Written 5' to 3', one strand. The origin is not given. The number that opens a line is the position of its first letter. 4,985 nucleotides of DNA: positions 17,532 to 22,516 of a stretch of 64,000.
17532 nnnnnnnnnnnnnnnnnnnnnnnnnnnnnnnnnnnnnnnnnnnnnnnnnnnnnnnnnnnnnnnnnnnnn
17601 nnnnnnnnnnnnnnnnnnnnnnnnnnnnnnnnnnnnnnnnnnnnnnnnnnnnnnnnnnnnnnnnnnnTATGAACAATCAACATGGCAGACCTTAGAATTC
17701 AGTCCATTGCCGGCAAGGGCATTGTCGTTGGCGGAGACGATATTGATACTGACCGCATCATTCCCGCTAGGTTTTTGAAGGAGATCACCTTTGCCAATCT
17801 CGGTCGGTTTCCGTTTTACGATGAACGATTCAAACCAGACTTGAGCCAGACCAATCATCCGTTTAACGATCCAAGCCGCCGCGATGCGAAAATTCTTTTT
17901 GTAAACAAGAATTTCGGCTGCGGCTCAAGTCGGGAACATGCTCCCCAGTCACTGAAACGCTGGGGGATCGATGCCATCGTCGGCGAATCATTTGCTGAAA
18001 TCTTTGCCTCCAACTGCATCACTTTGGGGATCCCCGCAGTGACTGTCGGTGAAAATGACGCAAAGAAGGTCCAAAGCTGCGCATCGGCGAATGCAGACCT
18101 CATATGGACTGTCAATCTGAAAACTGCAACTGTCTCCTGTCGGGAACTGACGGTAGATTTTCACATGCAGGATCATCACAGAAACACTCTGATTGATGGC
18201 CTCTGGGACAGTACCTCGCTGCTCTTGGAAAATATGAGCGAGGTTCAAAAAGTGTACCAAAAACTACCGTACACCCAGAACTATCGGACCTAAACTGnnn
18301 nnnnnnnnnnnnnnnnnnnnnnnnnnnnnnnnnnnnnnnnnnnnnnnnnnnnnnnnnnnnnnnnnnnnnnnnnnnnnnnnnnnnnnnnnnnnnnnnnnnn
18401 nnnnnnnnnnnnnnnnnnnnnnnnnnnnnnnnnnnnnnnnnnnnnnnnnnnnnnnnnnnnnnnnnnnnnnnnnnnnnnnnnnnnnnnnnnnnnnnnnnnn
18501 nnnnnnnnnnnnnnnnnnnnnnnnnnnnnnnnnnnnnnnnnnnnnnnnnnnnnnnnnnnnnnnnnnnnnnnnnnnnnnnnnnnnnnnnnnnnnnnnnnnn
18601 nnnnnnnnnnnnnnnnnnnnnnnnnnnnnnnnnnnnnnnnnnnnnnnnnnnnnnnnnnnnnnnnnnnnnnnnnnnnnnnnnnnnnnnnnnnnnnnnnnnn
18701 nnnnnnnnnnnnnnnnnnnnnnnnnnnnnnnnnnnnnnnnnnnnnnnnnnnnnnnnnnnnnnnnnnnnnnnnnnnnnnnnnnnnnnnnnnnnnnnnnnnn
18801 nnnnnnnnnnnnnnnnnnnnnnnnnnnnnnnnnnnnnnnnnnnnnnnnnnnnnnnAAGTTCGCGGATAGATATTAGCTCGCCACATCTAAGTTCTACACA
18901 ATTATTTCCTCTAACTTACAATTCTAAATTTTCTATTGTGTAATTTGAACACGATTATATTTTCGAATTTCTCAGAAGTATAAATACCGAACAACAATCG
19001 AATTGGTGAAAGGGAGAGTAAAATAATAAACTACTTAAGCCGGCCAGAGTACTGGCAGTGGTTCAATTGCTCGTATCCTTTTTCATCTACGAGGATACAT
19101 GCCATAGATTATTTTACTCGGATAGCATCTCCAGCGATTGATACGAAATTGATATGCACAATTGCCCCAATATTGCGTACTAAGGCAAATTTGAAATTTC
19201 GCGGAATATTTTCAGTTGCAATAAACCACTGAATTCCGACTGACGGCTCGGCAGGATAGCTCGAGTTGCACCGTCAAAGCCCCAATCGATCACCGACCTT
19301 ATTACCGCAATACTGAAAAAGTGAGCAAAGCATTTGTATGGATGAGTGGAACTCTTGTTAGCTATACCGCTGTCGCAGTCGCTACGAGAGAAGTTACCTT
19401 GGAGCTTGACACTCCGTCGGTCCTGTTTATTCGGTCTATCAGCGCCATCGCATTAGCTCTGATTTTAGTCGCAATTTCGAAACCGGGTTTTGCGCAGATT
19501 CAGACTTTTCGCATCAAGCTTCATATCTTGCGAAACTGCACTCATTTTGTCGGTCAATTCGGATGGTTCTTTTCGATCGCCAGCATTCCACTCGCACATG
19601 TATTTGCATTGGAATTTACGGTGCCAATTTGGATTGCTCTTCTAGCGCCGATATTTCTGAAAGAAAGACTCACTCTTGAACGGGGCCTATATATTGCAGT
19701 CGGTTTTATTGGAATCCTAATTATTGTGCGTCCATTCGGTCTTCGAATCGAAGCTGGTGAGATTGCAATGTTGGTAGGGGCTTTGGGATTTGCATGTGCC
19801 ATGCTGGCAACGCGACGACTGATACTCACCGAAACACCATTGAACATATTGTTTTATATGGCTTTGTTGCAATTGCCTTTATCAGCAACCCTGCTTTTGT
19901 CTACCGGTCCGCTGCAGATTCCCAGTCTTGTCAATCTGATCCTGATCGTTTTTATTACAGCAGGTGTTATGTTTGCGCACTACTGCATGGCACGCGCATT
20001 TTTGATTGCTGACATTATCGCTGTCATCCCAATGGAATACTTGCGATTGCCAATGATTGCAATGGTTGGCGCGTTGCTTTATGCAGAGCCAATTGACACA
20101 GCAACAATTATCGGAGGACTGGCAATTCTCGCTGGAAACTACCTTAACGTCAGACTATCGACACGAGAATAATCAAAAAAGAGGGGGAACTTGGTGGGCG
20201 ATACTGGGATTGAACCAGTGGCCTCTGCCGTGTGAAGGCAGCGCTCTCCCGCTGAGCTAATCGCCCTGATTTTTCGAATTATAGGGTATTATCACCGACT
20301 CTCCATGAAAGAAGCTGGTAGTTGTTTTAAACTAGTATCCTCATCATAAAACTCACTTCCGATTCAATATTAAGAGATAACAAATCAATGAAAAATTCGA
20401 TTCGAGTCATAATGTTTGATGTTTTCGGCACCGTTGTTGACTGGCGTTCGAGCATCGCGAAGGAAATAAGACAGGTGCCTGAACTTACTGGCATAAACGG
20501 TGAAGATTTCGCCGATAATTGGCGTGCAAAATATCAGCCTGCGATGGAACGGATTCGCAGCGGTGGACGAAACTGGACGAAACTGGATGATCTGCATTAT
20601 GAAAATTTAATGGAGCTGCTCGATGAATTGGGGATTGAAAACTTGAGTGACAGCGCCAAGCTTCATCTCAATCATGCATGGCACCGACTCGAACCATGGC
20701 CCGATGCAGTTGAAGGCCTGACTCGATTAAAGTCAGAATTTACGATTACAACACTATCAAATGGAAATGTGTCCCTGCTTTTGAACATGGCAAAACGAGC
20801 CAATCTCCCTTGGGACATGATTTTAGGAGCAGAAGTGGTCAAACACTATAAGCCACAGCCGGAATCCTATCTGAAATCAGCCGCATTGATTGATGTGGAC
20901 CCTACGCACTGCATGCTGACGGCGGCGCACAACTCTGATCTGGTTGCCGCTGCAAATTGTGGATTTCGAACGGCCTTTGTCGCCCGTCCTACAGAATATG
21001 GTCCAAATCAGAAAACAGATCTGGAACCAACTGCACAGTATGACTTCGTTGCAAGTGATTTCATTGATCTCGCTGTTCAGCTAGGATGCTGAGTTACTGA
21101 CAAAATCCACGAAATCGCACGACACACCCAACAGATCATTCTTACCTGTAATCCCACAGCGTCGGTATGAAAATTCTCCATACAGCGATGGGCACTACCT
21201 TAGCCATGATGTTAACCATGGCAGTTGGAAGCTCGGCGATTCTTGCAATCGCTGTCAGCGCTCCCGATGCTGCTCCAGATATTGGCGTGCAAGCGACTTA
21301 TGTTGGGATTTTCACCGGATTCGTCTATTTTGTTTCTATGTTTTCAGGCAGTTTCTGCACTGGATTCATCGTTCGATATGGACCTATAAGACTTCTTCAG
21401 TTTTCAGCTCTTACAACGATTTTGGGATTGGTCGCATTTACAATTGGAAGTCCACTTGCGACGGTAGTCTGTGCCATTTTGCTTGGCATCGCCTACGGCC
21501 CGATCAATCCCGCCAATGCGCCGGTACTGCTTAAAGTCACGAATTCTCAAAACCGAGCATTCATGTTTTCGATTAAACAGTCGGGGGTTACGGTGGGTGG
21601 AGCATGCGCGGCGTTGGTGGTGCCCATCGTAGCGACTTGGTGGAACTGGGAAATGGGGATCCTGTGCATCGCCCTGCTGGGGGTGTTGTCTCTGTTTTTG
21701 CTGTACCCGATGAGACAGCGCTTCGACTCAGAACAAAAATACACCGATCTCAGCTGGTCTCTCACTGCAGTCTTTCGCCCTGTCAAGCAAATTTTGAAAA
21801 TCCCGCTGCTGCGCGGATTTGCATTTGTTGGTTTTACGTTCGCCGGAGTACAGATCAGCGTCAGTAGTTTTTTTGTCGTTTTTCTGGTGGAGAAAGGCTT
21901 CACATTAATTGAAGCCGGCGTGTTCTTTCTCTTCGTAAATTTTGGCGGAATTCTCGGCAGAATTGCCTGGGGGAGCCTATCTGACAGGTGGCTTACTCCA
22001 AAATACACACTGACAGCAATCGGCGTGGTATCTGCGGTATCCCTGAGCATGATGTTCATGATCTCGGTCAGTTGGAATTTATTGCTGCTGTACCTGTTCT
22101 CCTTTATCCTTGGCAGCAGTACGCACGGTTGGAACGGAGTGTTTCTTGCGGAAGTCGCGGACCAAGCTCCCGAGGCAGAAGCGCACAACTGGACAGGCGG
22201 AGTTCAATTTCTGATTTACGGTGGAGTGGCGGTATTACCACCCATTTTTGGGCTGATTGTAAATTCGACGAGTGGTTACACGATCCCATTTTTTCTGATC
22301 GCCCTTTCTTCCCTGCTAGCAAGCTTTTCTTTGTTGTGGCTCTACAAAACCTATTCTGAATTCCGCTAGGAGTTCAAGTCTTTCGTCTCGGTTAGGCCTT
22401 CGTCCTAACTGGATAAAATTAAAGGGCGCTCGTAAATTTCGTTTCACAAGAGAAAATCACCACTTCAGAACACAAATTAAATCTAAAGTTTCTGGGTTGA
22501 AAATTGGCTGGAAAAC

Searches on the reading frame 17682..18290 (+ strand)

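Call 7: search_protein_families(library=ncbifam, proteins=[window:17682-18290:+], max_evalue=0.00001)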
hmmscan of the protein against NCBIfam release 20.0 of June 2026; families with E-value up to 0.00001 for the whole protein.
window:17682-18290:+ (203 aa): 14 families
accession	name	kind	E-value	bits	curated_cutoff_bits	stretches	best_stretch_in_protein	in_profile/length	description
NF002458.0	PRK01641.1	subfamily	2.4e-54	184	167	1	6-200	4-198/202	3-isopropylmalate dehydratase small subunit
TIGR00171.1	leuD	equivalog_domain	7.3e-35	120.5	116.25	1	7-183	5-183/188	3-isopropylmalate dehydratase small subunit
TIGR02087.1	LEUD_arch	subfamily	2.2e-23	82.7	108.95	1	17-127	6-107/157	LeuD/DmdB family oxidoreductase small subunit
TIGR02084.1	leud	equivalog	1.9e-22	79.6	245.85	1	16-140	5-118/156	3-isopropylmalate dehydratase small subunit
NF040625.1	HacB2_Meth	equivalog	3.4e-21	75.4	230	1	17-128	11-111/161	homoaconitase small subunit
NF040604.2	HacB_Meth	equivalog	4.3e-21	75.4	230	1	14-140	7-122/159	homoaconitase small subunit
NF010629.0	PRK14023.1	equivalog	2.1e-17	63.5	229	1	18-122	8-103/166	homoaconitate hydratase small subunit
NF005558.0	PRK07229.1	equivalog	1.8e-10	40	612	1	10-138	471-595/647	aconitate hydratase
TIGR01342.1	acon_putative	hypoth_equivalog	7.8e-10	37.6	719.15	1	8-132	468-592/655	putative aconitate hydratase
NF006757.0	PRK09277.1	subfamily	4e-08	31.4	686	1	69-165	758-851/888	aconitate hydratase AcnA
NF009520.0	PRK12881.1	subfamily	6.9e-08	30.7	905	1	67-166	761-858/893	aconitate hydratase AcnA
TIGR00139.1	h_aconitase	equivalog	5.7e-07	28.3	529.9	1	9-117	530-630/709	homoaconitase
TIGR01341.1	aconitase_1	equivalog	5.8e-07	27.6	945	1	71-147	751-822/876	aconitate hydratase AcnA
TIGR01340.1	aconitase_mito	equivalog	2.1e-06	26.4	825.35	1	71-163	625-715/745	aconitate hydratase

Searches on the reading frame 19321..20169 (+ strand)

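Call 7: search_protein_families(library=ncbifam, proteins=[window:19321-20169:+], max_evalue=0.00001)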
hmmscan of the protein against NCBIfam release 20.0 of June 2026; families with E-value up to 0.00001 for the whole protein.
window:19321-20169:+ (283 aa): 1 family
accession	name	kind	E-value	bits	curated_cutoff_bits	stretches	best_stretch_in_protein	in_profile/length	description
TIGR00950.1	2A78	equivalog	1.1e-06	28.3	230.2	1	24-272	11-262/264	carboxylate/amino acid/amine transporter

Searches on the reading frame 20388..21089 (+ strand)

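Call 7: search_protein_families(library=ncbifam, proteins=[window:20388-21089:+], max_evalue=0.00001)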
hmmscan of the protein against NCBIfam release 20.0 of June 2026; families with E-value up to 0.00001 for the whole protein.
window:20388-21089:+ (234 aa): 11 families
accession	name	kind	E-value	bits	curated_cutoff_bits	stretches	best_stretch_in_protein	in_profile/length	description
TIGR01428.1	HAD_type_II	equivalog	4.3e-46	157.4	125.4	1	5-203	1-195/197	haloacid dehalogenase type II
TIGR01493.1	HAD-SF-IA-v2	subfamily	1e-16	61.6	39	1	8-189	2-159/161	HAD-IA family hydrolase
TIGR02253.1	CTE7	subfamily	1.4e-10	41.3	169.75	1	5-218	2-212/221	TIGR02253 family HAD-type hydrolase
NF009695.0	PRK13222.1-2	equivalog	2e-09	37.3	225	1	96-229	88-219/226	phosphoglycolate phosphatase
NF008610.0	PRK11587.1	equivalog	1.5e-07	30.9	282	1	105-212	86-195/219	sugar phosphatase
NF009804.0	PRK13288.1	equivalog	1.8e-07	30.8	218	1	125-213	109-195/215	pyrophosphatase PpaX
NF008000.0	PRK10725.1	equivalog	4.3e-07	30.2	215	1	141-190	128-177/188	fructose-1-phosphate/6-phosphogluconate phosphatase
TIGR01449.2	PGP_bact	equivalog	5.4e-07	29.4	180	1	129-219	116-204/213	phosphoglycolate phosphatase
NF008087.0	PRK10826.1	equivalog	1.3e-06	28.2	191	1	142-201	135-194/222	hexitol phosphatase HxpB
TIGR02009.1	PGMB-YQAB-SF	subfamily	3.1e-06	27.5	153.35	1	126-177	115-165/186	beta-phosphoglucomutase family hydrolase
TIGR02252.1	DREG-2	subfamily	6.8e-06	26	155.2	0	6-195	1-201/203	HAD hydrolase, REG-2-like, family IA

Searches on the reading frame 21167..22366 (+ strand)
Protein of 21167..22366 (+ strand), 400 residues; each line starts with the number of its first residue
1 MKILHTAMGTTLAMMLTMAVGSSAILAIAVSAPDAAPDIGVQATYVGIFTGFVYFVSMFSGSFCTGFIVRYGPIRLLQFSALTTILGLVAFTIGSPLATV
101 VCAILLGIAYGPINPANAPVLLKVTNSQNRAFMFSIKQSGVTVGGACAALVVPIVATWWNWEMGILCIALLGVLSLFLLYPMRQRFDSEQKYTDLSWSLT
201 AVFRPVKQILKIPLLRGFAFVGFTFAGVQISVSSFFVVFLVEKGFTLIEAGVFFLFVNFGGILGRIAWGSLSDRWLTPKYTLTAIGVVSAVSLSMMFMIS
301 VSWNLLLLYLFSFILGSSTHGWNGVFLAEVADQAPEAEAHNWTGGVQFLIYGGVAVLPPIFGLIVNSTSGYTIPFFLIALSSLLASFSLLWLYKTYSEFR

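Call 8: search_protein_families(library=ncbifam, proteins=[window:21167-22366:+], max_evalue=0.00001)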
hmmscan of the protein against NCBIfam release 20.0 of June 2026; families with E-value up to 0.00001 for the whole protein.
window:21167-22366:+ (400 aa): 3 families
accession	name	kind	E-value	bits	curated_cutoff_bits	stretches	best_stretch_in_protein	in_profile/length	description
TIGR00881.1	2A0104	subfamily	6.6e-11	41.8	407.75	1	69-367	55-372/379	phosphoglycerate transporter protein PgtP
TIGR00893.1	2A0114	subfamily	1.5e-08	34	395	1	28-391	13-397/399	D-galactonate transporter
TIGR00895.1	2A0115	subfamily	3.7e-08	32.7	418.55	0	238-336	275-369/398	aromatic acid/H+ symport family MFS transporter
